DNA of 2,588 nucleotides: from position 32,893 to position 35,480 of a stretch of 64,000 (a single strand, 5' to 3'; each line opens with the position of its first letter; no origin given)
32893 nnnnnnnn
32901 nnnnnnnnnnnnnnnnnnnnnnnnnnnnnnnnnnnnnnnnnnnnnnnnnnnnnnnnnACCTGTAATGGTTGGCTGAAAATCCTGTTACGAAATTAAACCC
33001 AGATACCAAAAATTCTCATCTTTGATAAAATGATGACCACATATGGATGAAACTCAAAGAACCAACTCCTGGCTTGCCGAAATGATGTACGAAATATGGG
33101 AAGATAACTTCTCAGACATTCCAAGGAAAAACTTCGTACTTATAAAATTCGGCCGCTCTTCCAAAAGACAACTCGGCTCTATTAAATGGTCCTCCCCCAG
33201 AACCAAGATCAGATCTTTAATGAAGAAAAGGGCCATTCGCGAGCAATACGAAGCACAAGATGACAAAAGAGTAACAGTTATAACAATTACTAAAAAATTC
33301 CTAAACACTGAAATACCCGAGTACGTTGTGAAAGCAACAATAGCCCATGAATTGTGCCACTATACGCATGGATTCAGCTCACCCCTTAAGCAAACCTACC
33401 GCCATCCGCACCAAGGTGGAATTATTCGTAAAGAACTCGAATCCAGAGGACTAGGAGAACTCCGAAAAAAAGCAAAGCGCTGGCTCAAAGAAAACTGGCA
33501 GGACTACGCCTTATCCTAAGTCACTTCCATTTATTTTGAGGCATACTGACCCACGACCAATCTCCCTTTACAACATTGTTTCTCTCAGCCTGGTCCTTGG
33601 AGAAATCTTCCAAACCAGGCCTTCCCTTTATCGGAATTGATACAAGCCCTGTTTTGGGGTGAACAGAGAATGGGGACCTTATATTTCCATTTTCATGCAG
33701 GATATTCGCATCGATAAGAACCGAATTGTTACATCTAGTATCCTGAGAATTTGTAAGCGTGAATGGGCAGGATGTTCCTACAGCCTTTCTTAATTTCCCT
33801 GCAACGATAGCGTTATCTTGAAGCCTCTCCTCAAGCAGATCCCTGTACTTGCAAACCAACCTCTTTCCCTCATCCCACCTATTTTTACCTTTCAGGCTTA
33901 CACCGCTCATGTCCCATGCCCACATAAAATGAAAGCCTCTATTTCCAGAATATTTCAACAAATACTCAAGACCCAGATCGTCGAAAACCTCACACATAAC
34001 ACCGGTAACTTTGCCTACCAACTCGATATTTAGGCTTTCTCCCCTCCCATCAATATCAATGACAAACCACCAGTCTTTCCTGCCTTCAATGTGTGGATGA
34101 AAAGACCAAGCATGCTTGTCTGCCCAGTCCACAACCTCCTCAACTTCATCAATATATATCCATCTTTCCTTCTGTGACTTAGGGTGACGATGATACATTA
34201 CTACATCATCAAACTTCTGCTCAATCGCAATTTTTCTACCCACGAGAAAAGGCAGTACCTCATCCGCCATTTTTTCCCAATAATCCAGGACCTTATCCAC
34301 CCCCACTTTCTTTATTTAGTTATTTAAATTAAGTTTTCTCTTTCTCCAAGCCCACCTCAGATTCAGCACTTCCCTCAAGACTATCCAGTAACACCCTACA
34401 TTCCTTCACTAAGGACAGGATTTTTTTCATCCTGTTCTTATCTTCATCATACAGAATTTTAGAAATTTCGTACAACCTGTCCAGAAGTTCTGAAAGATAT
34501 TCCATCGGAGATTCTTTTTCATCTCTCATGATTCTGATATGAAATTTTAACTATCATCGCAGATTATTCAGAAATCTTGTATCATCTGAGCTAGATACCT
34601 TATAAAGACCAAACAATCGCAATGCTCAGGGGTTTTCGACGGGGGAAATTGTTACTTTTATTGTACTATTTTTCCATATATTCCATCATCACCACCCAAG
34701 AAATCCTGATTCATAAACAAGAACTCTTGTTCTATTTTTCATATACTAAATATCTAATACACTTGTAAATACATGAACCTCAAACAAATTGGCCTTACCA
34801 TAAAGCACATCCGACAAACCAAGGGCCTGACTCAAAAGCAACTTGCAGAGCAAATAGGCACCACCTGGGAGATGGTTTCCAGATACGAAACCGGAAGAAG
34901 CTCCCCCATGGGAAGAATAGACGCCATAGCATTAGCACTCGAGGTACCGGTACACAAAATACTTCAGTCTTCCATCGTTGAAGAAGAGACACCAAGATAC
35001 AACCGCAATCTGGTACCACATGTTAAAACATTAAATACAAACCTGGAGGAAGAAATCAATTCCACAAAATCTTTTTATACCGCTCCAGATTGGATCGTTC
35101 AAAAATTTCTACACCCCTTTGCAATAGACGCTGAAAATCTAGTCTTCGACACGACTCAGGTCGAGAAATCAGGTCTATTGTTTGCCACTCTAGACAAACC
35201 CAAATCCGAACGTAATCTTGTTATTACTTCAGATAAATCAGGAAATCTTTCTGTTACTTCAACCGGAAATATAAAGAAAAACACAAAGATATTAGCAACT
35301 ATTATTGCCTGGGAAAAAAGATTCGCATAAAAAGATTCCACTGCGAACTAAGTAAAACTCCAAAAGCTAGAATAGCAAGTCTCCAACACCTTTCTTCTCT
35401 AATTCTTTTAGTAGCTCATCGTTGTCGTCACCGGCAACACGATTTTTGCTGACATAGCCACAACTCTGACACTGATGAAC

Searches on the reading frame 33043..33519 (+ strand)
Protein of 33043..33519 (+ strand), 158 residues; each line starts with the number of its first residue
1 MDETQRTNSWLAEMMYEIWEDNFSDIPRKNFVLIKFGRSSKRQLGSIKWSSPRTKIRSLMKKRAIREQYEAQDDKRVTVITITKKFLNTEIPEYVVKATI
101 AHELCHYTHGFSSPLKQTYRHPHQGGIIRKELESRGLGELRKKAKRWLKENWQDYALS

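Call 3: search_protein_families(library=pfam, proteins=[window:33043-33519:+], max_evalue=0.01)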
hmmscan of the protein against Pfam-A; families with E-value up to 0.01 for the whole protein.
window:33043-33519:+ (158 aa): 1 family
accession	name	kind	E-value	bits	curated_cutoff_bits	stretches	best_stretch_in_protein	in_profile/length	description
PF10263.15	SprT-like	-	0.0012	19.1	25.6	1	57-109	26-74/108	SprT-like family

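Call 4: search_protein_families(library=ncbifam, proteins=[window:33043-33519:+], max_evalue=0.01)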
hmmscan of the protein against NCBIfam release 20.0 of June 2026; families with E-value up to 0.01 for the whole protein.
window:33043-33519:+ (158 aa): 0 families

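Call 51: search_protein_families(library=padloc, proteins=[window:33043-33519:+], max_evalue=0.01)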
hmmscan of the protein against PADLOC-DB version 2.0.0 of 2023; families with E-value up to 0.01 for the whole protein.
window:33043-33519:+ (158 aa): 0 families

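Call 60: search_protein_families(library=phrogs, proteins=[window:33043-33519:+], max_evalue=0.001)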
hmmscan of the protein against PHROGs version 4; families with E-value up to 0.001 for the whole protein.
window:33043-33519:+ (158 aa): 0 families

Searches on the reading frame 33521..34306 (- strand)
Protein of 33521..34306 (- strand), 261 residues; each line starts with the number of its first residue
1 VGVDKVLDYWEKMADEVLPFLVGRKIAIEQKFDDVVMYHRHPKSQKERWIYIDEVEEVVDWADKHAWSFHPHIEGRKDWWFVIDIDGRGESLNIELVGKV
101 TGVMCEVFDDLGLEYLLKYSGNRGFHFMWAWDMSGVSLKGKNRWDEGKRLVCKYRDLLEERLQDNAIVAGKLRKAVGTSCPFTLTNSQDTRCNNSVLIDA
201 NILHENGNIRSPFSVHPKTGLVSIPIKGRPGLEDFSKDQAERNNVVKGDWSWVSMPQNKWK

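Call 3: search_protein_families(library=pfam, proteins=[window:33521-34306:-], max_evalue=0.01)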
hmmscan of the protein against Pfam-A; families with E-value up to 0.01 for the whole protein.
window:33521-34306:- (261 aa): 2 families
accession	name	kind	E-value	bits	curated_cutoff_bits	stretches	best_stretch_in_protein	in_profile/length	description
PF21686.3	LigD_Prim-Pol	-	2.8e-12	47.2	27.4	1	36-131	52-152/254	LigD, primase-polymerase domain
PF01896.25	DNA_primase_S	-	0.00019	22.2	26.8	1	102-226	29-161/163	DNA primase small subunit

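Call 4: search_protein_families(library=ncbifam, proteins=[window:33521-34306:-], max_evalue=0.01)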
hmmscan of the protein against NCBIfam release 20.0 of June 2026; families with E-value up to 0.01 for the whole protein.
window:33521-34306:- (261 aa): 5 families
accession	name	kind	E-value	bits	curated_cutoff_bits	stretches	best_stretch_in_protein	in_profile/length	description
TIGR02778.1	ligD_pol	equivalog_domain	1.4e-09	38.1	214.7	1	31-130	63-165/245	non-homologous end-joining DNA ligase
TIGR02776.1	NHEJ_ligase_prk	equivalog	1.1e-06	27.8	373.2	1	36-128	385-477/587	DNA ligase D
NF004628.0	PRK05972.1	subfamily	5.5e-05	21.5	895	1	40-149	652-757/870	ATP-dependent DNA ligase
NF001641.0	PRK00419.1-3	equivalog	0.00013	21.2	326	1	105-227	140-258/323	DNA primase small subunit PriS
TIGR00335.1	primase_sml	equivalog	0.0005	19.6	143.5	0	197-235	272-308/324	DNA primase catalytic subunit PriS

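Call 51: search_protein_families(library=padloc, proteins=[window:33521-34306:-], max_evalue=0.01)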
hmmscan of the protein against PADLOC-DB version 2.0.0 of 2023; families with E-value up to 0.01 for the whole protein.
window:33521-34306:- (261 aa): 2 families
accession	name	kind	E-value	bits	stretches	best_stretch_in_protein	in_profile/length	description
PDLC03746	RT_UG10_large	-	6.8e-05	18.8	1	93-127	83-117/1688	DRT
PDLC03747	RT_UG10_small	-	0.0014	15.4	1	80-127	68-117/824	DRT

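Call 60: search_protein_families(library=phrogs, proteins=[window:33521-34306:-], max_evalue=0.001)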
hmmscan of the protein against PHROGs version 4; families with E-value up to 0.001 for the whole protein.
window:33521-34306:- (261 aa): 0 families

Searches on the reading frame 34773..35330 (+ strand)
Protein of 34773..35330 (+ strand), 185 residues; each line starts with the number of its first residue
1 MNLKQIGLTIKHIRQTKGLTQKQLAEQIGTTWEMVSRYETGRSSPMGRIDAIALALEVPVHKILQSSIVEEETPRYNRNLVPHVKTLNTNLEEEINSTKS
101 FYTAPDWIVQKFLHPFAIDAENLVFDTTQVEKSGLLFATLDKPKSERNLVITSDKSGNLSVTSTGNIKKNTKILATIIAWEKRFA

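Call 3: search_protein_families(library=pfam, proteins=[window:34773-35330:+], max_evalue=0.01)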
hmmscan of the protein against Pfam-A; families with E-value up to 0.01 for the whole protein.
window:34773-35330:+ (185 aa): 6 families
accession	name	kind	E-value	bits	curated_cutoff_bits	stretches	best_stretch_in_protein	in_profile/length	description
PF01381.28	HTH_3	-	6e-09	36.3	23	1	10-60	1-52/55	Helix-turn-helix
PF13560.12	HTH_31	-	2.3e-08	34.6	27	1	5-60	1-58/64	Helix-turn-helix domain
PF13443.12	HTH_26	-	1.9e-05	25.3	22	1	10-59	2-53/63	Cro/C1-type HTH DNA-binding domain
PF15731.11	MqsA_antitoxin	-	0.001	19.6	30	1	8-46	72-110/131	Antitoxin component of bacterial toxin-antitoxin system, MqsA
PF12844.13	HTH_19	-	0.0029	17.9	30.2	1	10-43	4-37/64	Helix-turn-helix domain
PF22495.2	HTH_92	-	0.0058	16.4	27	1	12-45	2-35/45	RsaL-like HTH domain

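Call 4: search_protein_families(library=ncbifam, proteins=[window:34773-35330:+], max_evalue=0.01)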
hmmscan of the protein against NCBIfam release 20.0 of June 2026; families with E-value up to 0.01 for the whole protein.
window:34773-35330:+ (185 aa): 14 families
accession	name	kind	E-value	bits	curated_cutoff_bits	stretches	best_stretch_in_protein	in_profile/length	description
NF041951.1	phage_RstR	subfamily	5.1e-11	42.8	80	1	7-94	4-91/108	RstR family transcriptional repressor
NF047948.1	male_kill_WMK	equivalog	1.4e-09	37.8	300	1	5-78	5-79/300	WO male-killing family protein Wmk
TIGR03830.1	CxxCG_CxxCG_HTH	subfamily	7.1e-08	32.3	61.8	1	7-48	67-108/127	type II TA system antitoxin MqsA family protein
TIGR03070.1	couple_hipB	subfamily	1.5e-07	31.2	71.65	1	4-45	1-42/58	type II toxin-antitoxin system Y4mF family antitoxin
NF041575.1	antitoxPezA_Strep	equivalog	8.8e-05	22.5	290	1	6-56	2-53/158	type II toxin-antitoxin system antitoxin PezA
NF006015.0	PRK08154.1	subfamily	0.00014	21.1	204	1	3-71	28-97/314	anaerobic benzoate catabolism transcriptional regulator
NF010465.0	PRK13890.1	equivalog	0.00015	21.8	96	1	11-72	11-73/121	conjugal transfer protein TrbA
TIGR00270.2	TIGR00270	equivalog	0.00019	21.2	110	1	9-46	79-116/159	multiprotein bridging factor aMBF1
NF052239.1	antitox_spr1629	equivalog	0.00081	18.6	335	1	6-47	3-45/377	spr1629 family repressor/antitoxin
NF007257.0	PRK09706.1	subfamily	0.00085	19.1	101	1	1-56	1-57/135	transcriptional repressor DicA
NF007408.0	PRK09943.1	equivalog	0.001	18.7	211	1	6-46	8-48/185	HTH-type transcriptional regulator PuuR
NF007271.0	PRK09726.1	equivalog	0.0012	18.8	79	1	4-40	11-47/88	type II toxin-antitoxin system antitoxin HipB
NF047542.1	telomere_Tap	equivalog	0.0014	17.4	600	1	12-87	24-101/695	telomere-associated protein Tap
NF050110.1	TransRegBldD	equivalog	0.0068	16.1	250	1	4-94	7-99/162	transcriptional regulator BldD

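Call 51: search_protein_families(library=padloc, proteins=[window:34773-35330:+], max_evalue=0.01)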
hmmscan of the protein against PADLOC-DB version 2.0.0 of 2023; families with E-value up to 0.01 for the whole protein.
window:34773-35330:+ (185 aa): 21 families
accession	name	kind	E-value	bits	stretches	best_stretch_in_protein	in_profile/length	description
PDLC02926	HTH_VI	-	1.8e-10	38.9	1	6-75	2-71/92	-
PDLC03947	RmrA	-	1.5e-08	31.9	1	8-61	14-68/383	-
PDLC03951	RmrA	-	1.6e-08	31.9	1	10-93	13-97/400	-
PDLC03954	RmrA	-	3.9e-08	30.6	1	9-102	14-109/380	-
PDLC03949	RmrA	-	9.4e-08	29.3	1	11-67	8-65/363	-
PDLC03948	RmrA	-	4.3e-07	27.2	1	12-85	15-91/397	-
PDLC03955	RmrA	-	6.7e-07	26.9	1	13-62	28-78/371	-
PDLC03952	RmrA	-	9e-07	26.1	1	10-92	27-112/395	-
PDLC03944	RmrA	-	1e-05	22.8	1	9-99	10-102/384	-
PDLC04775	PDC-M69A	-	3.5e-05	22.3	1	3-70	5-73/113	-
PDLC03946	RmrA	-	9.5e-05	19.3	1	11-66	8-64/357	-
PDLC04142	capH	-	0.00038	19.5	1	7-71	8-73/103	capH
PDLC03945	RmrA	-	0.00039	17.7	1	6-58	3-56/394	-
PDLC03956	RmrA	-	0.00091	16.4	1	11-84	14-88/399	-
PDLC03943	RmrA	-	0.001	16.2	1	7-78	4-78/370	-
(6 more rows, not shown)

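Call 60: search_protein_families(library=phrogs, proteins=[window:34773-35330:+], max_evalue=0.001)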
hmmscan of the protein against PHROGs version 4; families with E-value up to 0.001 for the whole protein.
window:34773-35330:+ (185 aa): 17 families
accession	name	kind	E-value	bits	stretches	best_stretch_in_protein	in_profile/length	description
phrog_8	-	transcription regulation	2.7e-10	41.2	1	6-70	77-222/346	transcriptional regulator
phrog_4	-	transcription regulation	7.4e-10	39.4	1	5-73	132-201/400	transcriptional repressor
phrog_3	-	transcription regulation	9.7e-10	39.8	1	2-172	85-260/430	transcriptional repressor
phrog_2439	-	transcription regulation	1.8e-09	38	1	4-103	6-106/367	transcriptional regulator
phrog_2967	-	transcription regulation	3.5e-08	34.3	1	4-98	9-101/225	transcriptional regulator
phrog_5823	-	transcription regulation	8.2e-08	32.8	1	5-75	6-78/404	transcriptional regulator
phrog_1373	-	transcription regulation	1.5e-07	32.6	1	8-62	66-121/166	transcriptional regulator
phrog_7950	-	transcription regulation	2.6e-07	31.6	1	9-50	11-51/68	transcriptional repressor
phrog_2104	-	unknown function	6.1e-07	30.6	1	9-59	43-94/103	-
phrog_2328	-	transcription regulation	7.7e-07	29.9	1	10-61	20-72/128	transcriptional repressor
phrog_4779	-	transcription regulation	4.2e-06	28.2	1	10-57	7-54/98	transcriptional regulator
phrog_6831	-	transcription regulation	6.2e-05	23.9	1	16-43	16-43/68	transcriptional regulator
phrog_1124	-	transcription regulation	0.00012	22.7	1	5-43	8-45/177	transcriptional regulator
phrog_7241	-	transcription regulation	0.00021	22.3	1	11-63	67-120/122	transcriptional regulator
phrog_147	-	transcription regulation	0.00026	22.3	1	7-47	6-46/100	transcriptional regulator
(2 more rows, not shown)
